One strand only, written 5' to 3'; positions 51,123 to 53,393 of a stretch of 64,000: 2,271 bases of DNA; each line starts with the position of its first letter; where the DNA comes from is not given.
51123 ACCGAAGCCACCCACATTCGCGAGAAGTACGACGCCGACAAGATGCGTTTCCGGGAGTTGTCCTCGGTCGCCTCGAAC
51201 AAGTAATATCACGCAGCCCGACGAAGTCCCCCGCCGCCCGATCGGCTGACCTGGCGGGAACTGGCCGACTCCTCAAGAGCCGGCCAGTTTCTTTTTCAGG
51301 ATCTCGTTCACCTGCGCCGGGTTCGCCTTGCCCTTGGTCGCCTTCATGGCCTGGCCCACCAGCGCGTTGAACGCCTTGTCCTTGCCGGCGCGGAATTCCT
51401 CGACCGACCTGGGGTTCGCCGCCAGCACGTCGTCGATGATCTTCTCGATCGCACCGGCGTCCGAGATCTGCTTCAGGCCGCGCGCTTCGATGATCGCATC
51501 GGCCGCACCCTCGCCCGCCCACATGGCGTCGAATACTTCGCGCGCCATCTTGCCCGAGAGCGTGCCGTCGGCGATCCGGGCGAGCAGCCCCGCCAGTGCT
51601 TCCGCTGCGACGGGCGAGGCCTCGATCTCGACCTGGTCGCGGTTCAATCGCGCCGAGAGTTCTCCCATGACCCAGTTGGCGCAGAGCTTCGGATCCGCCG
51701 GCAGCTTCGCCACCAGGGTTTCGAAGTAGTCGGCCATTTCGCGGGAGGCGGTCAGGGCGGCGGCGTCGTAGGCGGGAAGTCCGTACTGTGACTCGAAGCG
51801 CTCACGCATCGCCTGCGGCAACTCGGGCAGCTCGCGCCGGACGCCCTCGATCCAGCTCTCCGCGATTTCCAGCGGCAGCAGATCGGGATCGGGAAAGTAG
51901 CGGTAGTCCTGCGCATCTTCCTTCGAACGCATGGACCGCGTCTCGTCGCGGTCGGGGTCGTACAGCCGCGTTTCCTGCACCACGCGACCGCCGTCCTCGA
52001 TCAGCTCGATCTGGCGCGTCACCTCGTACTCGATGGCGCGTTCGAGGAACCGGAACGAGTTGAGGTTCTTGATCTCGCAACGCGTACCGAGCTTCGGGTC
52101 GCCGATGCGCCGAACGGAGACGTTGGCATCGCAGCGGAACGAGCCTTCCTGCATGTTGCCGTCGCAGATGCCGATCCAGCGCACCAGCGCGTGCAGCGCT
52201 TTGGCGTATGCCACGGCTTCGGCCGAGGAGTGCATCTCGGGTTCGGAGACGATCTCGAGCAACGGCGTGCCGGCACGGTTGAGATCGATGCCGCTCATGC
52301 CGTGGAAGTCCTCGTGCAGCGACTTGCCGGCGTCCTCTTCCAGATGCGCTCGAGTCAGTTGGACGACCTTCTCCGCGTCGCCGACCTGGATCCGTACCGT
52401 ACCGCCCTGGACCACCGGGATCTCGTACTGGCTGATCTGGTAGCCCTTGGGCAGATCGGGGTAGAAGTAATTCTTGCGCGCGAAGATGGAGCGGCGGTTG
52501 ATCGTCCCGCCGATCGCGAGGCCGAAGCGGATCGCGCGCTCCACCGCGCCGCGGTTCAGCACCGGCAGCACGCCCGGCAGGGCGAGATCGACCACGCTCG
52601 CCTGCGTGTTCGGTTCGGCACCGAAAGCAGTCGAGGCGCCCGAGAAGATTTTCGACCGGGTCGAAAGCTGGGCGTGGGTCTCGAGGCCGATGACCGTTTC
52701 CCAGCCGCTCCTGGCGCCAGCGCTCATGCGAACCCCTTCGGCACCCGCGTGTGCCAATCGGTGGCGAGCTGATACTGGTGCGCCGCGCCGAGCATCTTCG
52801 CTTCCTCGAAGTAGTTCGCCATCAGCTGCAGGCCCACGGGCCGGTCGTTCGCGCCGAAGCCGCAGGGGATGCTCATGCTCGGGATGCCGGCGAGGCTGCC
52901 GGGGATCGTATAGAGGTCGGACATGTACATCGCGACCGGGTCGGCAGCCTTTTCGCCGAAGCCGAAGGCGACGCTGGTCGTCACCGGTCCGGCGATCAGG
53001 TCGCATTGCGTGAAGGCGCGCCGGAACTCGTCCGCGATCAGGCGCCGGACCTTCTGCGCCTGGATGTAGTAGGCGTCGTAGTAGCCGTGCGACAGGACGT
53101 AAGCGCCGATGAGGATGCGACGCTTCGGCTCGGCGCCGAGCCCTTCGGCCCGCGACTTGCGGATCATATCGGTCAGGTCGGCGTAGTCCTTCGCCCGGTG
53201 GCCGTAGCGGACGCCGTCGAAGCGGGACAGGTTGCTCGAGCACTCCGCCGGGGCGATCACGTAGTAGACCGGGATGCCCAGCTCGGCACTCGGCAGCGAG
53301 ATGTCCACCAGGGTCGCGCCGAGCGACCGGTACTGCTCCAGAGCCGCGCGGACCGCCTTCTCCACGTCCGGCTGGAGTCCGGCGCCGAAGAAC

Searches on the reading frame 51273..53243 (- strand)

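Call 25: search_protein_families(library=pfam, proteins=[window:51273-53243:-], max_evalue=0.00001)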
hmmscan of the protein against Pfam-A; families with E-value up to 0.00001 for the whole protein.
window:51273-53243:- (656 aa): 2 families
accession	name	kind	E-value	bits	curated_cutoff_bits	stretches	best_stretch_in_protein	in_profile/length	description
PF02934.20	GatB_N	-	1.1e-119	399.2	23.4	1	183-466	1-277/277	GatB/GatE catalytic domain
PF02637.23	GatB_Yqey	-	1.7e-55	187.4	27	1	505-653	1-148/148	GatB domain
